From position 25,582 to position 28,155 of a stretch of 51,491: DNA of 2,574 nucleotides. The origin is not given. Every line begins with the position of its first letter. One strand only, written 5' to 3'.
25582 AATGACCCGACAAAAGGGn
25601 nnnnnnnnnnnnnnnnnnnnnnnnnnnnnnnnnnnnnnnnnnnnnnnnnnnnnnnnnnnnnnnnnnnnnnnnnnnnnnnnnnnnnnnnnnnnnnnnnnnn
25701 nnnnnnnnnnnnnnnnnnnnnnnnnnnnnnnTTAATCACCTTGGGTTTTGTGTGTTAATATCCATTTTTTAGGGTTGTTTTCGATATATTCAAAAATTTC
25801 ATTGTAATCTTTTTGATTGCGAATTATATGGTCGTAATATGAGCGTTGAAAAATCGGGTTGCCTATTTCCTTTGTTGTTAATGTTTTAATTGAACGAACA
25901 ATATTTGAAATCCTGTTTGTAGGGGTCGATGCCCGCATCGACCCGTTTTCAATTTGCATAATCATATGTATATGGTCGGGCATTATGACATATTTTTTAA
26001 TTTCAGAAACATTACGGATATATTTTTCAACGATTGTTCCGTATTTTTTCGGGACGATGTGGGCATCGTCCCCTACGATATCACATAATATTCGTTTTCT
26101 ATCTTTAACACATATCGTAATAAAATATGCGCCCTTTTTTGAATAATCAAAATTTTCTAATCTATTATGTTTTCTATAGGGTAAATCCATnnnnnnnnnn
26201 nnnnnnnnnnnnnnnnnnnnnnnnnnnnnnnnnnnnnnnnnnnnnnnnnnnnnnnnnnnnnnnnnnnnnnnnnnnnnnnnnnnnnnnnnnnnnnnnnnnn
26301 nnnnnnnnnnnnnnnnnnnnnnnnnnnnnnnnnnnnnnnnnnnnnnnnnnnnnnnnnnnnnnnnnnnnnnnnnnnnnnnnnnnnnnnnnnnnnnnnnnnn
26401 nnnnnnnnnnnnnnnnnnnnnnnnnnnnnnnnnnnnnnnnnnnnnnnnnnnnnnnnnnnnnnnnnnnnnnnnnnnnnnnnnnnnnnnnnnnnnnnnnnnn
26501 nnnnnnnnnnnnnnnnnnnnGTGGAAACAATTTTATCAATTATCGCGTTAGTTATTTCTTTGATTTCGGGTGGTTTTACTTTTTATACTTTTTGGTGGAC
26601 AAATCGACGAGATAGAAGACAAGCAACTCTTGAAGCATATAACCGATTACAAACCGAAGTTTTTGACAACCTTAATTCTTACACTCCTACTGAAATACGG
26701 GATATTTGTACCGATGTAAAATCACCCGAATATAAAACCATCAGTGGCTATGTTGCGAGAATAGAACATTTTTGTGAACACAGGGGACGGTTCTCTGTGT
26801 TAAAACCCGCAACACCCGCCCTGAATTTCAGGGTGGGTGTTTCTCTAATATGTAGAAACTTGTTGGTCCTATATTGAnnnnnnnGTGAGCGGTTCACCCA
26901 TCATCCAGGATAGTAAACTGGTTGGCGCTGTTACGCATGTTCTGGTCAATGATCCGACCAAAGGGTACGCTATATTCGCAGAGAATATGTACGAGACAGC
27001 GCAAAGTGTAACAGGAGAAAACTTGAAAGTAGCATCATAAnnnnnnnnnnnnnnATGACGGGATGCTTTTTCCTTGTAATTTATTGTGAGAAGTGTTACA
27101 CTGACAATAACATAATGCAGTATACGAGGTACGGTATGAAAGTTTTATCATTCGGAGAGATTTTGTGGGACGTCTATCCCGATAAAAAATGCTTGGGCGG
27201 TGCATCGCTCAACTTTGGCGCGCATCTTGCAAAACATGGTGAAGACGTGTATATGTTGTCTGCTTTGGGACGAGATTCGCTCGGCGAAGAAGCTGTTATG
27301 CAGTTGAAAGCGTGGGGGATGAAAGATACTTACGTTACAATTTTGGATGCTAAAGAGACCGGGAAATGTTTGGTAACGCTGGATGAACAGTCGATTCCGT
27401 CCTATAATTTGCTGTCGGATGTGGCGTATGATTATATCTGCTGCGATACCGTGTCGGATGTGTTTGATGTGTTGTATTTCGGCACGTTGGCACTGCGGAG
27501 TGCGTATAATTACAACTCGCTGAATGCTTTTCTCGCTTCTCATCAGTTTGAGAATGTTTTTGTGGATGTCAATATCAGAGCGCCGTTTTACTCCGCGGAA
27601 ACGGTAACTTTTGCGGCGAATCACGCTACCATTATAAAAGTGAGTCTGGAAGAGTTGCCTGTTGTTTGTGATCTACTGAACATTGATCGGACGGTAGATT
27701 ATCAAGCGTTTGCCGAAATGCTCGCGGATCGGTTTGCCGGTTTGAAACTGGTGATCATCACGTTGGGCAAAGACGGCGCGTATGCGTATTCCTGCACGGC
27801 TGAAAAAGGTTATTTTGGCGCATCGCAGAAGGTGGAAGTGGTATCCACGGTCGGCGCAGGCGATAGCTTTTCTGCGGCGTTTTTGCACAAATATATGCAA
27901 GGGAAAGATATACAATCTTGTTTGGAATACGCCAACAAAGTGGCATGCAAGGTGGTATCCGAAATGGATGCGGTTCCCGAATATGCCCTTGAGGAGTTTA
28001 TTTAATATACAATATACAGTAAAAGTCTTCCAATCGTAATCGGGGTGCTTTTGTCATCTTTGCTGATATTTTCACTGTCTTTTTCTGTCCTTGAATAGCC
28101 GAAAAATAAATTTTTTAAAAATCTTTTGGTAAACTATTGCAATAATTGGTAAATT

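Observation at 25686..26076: REP-like GTAG-hairpin 26-mer present three times, two of them translated in frame inside the RAYT-like gene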

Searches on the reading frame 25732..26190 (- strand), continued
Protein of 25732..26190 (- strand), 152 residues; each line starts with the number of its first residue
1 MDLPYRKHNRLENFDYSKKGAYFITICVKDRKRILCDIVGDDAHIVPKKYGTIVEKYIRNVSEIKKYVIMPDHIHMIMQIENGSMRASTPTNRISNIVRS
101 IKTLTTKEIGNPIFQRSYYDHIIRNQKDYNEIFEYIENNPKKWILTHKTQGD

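Call 52: get_annotated_region(hit=H4, flank=1500)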
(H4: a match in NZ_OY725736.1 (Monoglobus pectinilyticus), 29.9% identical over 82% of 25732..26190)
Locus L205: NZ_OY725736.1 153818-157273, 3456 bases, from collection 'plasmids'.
description: Monoglobus pectinilyticus strain Ruminococcaceae species TSDC17.2-1.2 plasmid 12, complete sequence
organism: Monoglobus pectinilyticus (NCBI taxid 1981510)
taxonomy: Bacteria; Bacillota; Clostridia; Monoglobales; Monoglobaceae; Monoglobus; Monoglobus pectinilyticus
host: -; source: -; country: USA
typing (MOB-suite, as given by PLSDB): non-mobilizable
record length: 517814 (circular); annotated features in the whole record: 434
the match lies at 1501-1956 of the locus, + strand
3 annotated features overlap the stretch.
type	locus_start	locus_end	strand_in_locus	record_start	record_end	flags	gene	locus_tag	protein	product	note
CDS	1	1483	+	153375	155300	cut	-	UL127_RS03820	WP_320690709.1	site-specific DNA-methyltransferase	GO:0006306 - DNA methylation [Evidence IEA]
CDS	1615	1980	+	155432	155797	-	-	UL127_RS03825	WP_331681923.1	transposase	GO:0006313 - DNA transposition [Evidence IEA]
CDS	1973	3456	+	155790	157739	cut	-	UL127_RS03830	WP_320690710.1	site-specific DNA-methyltransferase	GO:0006306 - DNA methylation [Evidence IEA]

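Call 53: get_annotated_region(hit=H5, flank=1500)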
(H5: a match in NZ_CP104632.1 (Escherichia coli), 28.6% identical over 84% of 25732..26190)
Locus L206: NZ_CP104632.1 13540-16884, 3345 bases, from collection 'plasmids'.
description: Escherichia coli strain AHM21C2872I plasmid pHNAH212872-2, complete sequence
organism: Escherichia coli (NCBI taxid 562)
taxonomy: Bacteria; Pseudomonadota; Gammaproteobacteria; Enterobacterales; Enterobacteriaceae; Escherichia; Escherichia coli
host: -; source: cell culture,In-house environment; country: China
typing (MOB-suite, as given by PLSDB): non-mobilizable
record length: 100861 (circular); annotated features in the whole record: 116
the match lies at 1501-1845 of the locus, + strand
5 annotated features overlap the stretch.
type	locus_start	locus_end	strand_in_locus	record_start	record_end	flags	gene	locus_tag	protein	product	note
CDS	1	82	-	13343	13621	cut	yafQ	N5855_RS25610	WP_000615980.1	type II toxin-antitoxin system mRNA interferase toxin YafQ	-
CDS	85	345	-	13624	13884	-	dinJ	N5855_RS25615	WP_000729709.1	type II toxin-antitoxin system antitoxin DinJ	-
CDS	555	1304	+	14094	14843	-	yafL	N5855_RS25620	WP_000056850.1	C40 family peptidase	GO:0006508 - proteolysis [Evidence IEA]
CDS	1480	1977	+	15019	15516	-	rayT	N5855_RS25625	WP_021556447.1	REP-associated tyrosine transposase RayT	-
CDS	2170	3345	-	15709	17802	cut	flhA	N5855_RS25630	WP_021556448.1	flagellar biosynthesis protein FlhA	GO:0001539 - cilium or flagellum-dependent cell motility [Evidence IEA]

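Call 63: search_protein_representatives(protein=window:25732-26190:-)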
Query: 152 residues. Proteins with E-value up to 0.001 (for the whole library): 17832; up to 1e-10: 5552; up to 1e-30: 56. The best 150 are listed.
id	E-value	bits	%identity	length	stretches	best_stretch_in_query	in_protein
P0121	1.2e-58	213.4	64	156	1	1-143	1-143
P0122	2.1e-49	183.4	72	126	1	1-122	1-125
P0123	4.3e-44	166.2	54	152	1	1-150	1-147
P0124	4.1e-42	159.7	49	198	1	2-144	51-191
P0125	3.3e-41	156.8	56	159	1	3-144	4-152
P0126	2.8e-39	150.5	53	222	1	3-147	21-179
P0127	4.4e-39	149.9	61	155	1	1-140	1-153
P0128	4.7e-39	149.8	53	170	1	3-146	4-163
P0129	5.7e-39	149.5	67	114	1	1-98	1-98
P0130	7.0e-38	146.0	54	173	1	4-143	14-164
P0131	7.5e-38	145.9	56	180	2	32-144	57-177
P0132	1.0e-37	145.5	54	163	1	3-147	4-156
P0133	1.4e-37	145.0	67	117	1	1-99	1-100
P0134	5.6e-37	143.1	57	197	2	39-143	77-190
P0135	8.7e-37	142.5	72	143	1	1-92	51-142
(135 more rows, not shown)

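Call 83: predict_structure(alignment_id=A5)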
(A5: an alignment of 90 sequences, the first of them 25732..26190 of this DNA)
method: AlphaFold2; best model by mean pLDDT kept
length: 152 residues; sequences in the alignment: 90
mean_pLDDT: 91.9   pTM: 0.84
mean pLDDT of the five models: 91.9, 91.6, 90.1, 89.6, 88.3
residues with pLDDT >= 90: 114; 70-90: 30; 50-70: 8; < 50: 0
segments of 3 or more residues with pLDDT < 50: none
pLDDT, mean of each block of 10 residues (from residue 1): 80 84 98 97 96 98 98 97 67 93 98 97 95 98 89 59
secondary structure, 60 per line:
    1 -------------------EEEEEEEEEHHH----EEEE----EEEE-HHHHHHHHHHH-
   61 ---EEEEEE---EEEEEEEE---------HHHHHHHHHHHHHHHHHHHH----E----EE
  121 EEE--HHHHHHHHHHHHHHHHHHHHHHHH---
elements in order: E20-28 E36-39 E44-47 H49-59 E64-69 E73-80 H90-109 E119-123 H126-149

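Call 86: search_protein_families(library=pfam, proteins=[L027:9076-9891:-, L001:10818-11519:-, L001:11547-12746:-, L001:12761-14065:-], max_evalue=0.001)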
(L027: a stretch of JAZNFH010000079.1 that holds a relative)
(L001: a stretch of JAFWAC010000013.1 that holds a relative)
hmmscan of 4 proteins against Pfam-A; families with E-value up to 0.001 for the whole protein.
L027:9076-9891:- (271 aa): 0 families

L001:10818-11519:- (233 aa): 0 families

L001:11547-12746:- (399 aa): 10 families
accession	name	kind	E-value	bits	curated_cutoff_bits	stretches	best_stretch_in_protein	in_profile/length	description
PF07719.23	TPR_2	-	7.3e-10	38.6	27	0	128-152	5-29/34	Tetratricopeptide repeat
PF00515.34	TPR_1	-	3.5e-07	30.2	27.8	0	162-186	2-26/34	Tetratricopeptide repeat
PF13424.12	TPR_12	-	1.1e-06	29.1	30.1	1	128-187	7-71/77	Tetratricopeptide repeat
PF13174.12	TPR_6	-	1.4e-06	29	26.3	0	162-193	1-33/33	Tetratricopeptide repeat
PF13176.12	TPR_7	-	1.6e-06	28.2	27.9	0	164-186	2-24/36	Tetratricopeptide repeat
PF14559.12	TPR_19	-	2e-05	25.3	25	1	134-191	1-55/68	Tetratricopeptide repeat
PF13428.12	TPR_14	-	2.1e-05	25.2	23.5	0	163-193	3-34/44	Tetratricopeptide repeat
PF24575.1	TPR_Slam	-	3.3e-05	24.7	35.2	0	166-191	52-77/104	Surface lipoprotein assembly modifier, N-terminal TPR repeats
PF13181.12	TPR_8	-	8.2e-05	22.9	25.7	0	163-189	3-29/34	Tetratricopeptide repeat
PF12895.13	ANAPC3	-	0.0005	20.7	27.2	1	124-186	23-81/82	Anaphase-promoting complex, cyclosome, subunit 3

L001:12761-14065:- (434 aa): 0 families

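Call 87: fold_search(model_id=the predicted structure, library=pdb)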
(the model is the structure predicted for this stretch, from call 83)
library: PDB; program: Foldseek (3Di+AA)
matches with E <= 10: 894; with E <= 0.001: 30
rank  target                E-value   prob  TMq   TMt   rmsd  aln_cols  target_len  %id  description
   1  4er8_A                2.5e-08  1.00  0.56  0.52   5.8       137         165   27  Structure of the REP associates tyrosine transposase bound to a REP hairpin (released 2012-08-15)
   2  2xma_E                8.6e-07  1.00  0.44  0.47  12.6       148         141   18  DEINOCOCCUS RADIODURANS ISDRA2 TRANSPOSASE RIGHT END DNA COMPLEX (released 2010-10-13)
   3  2xma_A                9.7e-07  1.00  0.44  0.47  12.4       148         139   18  DEINOCOCCUS RADIODURANS ISDRA2 TRANSPOSASE RIGHT END DNA COMPLEX (released 2010-10-13)
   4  2xma_B                1.0e-06  1.00  0.49  0.54  11.9       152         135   16  DEINOCOCCUS RADIODURANS ISDRA2 TRANSPOSASE RIGHT END DNA COMPLEX (released 2010-10-13)
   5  2xm3_B                1.7e-06  1.00  0.44  0.50   7.2       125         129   17  Deinococcus radiodurans ISDra2 Transposase Left end DNA complex (released 2010-10-13)
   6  2xqc_D                1.7e-06  1.00  0.44  0.49   9.4       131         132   19  DEINOCOCCUS RADIODURANS ISDRA2 TRANSPOSASE COMPLEXED WITH LEFT END RECOGNITION AND CLEAVAGE SITE AND ZN (released 2010-10-13)
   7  2xm3_A                3.0e-06  1.00  0.49  0.58   8.0       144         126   17  Deinococcus radiodurans ISDra2 Transposase Left end DNA complex (released 2010-10-13)
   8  2xm3_D                3.2e-06  1.00  0.47  0.54   8.2       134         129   20  Deinococcus radiodurans ISDra2 Transposase Left end DNA complex (released 2010-10-13)
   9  2vjv_A                4.6e-06  1.00  0.46  0.55   9.3       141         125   19  Crystal structure of the IS608 transposase in complex with left end 26-mer DNA hairpin and a 6-mer DNA representing th (released 2008-02-19)
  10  2xo6_A                5.2e-06  1.00  0.47  0.52   8.6       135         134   19  DEINOCOCCUS RADIODURANS ISDRA2 TRANSPOSASE Y132F MUTANT COMPLEXED WITH LEFT END RECOGNITION AND CLEAVAGE SITE (released 2010-10-13)
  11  2a6m_B                5.6e-06  1.00  0.48  0.48  16.6       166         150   15  Crystal Structure of the ISHp608 Transposase (released 2005-10-25)
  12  2xm3_C                6.3e-06  1.00  0.47  0.55   8.5       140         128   19  Deinococcus radiodurans ISDra2 Transposase Left end DNA complex (released 2010-10-13)
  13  2vih_B                7.6e-06  1.00  0.49  0.56   8.3       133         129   17  CRYSTAL STRUCTURE OF THE IS608 TRANSPOSASE IN COMPLEX WITH Left END 26-MER DNA (released 2008-02-19)
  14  2vju_A                7.6e-06  1.00  0.46  0.53  11.6       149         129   17  Crystal structure of the IS608 transposase in complex with the complete Right end 35-mer DNA and manganese (released 2008-02-19)
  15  2vic_A                7.6e-06  1.00  0.46  0.46  14.4       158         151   16  CRYSTAL STRUCTURE OF THE ISHP608 TRANSPOSASE IN COMPLEX with Left end 26- mer DNA and manganese (released 2008-02-19)
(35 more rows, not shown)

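Call 88: search_protein_families(library=ncbifam, proteins=[window:25732-26190:-], max_evalue=0.01)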
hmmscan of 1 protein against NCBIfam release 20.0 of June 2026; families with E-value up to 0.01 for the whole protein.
window:25732-26190:- (152 aa): 2 families
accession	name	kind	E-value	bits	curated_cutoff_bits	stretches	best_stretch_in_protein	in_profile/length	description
NF047646.1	REP_Tyr_transpos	equivalog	3.1e-21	75.8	80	1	17-144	7-135/146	REP-associated tyrosine transposase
NF033573.1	transpos_IS200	equivalog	5.6e-06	26.6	55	1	21-112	12-89/126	IS200/IS605 family transposase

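Call 89: find_encoding_contigs(protein=window:25732-26190:-, flank=10000, max_places=4)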
Protein window:25732-26190:- (152 aa): no gene with exactly this product is on record in the collection.

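Call 96: find_related_loci(query=A1, collection=viral_contigs, flank=3000)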
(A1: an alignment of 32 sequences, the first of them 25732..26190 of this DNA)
Query A1 (152 aa) in viral_contigs; peptide patterns used: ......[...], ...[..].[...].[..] (x = any residue, [..] = any of these).
124 stretches matched a pattern; 5 encode a relative of the query (tblastn E <= 1e-3); 5 distinct loci.
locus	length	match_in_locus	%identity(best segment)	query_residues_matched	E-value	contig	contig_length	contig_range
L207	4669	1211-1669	40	1-143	1e-33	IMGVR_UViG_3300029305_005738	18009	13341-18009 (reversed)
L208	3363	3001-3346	46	1-108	1e-13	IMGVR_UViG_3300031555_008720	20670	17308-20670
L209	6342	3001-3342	28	21-139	2e-9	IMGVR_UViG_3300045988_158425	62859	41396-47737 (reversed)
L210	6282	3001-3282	29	22-119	2e-7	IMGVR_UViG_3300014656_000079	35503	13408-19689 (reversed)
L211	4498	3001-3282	29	22-119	2e-7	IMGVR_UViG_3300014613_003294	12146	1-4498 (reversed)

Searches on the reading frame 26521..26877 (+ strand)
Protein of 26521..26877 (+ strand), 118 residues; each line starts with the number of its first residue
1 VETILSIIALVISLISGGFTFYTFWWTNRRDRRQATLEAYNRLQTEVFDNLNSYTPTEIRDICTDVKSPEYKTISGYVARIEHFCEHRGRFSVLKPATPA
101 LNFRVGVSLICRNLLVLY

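Call 6: search_protein_families(library=pfam, proteins=[window:26521-26877:+], max_evalue=0.01)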
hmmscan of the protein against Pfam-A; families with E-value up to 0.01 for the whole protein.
window:26521-26877:+ (118 aa): 1 family
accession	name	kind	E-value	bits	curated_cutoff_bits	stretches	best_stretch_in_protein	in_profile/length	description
PF13273.12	DUF4064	-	0.0057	17.3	32.1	1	2-46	5-43/102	Protein of unknown function (DUF4064)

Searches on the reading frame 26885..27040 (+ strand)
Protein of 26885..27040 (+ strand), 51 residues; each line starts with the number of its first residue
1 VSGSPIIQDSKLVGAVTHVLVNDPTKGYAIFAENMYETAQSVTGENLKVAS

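Call 6: search_protein_families(library=pfam, proteins=[window:26885-27040:+], max_evalue=0.01)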
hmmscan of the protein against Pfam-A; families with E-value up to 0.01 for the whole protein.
window:26885-27040:+ (51 aa): 1 family
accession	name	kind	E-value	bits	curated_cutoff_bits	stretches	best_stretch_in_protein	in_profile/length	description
PF05580.18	Peptidase_S55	-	1.8e-18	67.8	25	1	1-36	175-210/210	SpoIVB peptidase S55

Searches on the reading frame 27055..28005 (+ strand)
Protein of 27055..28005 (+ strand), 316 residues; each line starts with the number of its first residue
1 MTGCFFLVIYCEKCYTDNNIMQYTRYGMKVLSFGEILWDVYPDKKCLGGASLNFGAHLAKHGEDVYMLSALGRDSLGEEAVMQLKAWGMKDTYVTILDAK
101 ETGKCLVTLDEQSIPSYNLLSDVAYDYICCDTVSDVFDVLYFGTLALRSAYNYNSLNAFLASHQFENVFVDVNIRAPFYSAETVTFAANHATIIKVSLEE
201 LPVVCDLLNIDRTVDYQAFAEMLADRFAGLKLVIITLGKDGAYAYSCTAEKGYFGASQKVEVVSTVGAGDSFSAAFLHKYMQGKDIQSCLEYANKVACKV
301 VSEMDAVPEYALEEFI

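Call 86: search_protein_families(library=pfam, proteins=[window:27055-28005:+], max_evalue=0.001)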
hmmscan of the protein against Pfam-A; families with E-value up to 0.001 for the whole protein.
window:27055-28005:+ (316 aa): 2 families
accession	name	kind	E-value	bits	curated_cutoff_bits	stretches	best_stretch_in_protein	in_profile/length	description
PF00294.29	PfkB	-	3.3e-39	135.5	25.8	1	46-306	34-295/302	pfkB family carbohydrate kinase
PF08543.17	Phos_pyr_kin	-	0.0001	22.2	27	1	188-296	117-227/246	Phosphomethylpyrimidine kinase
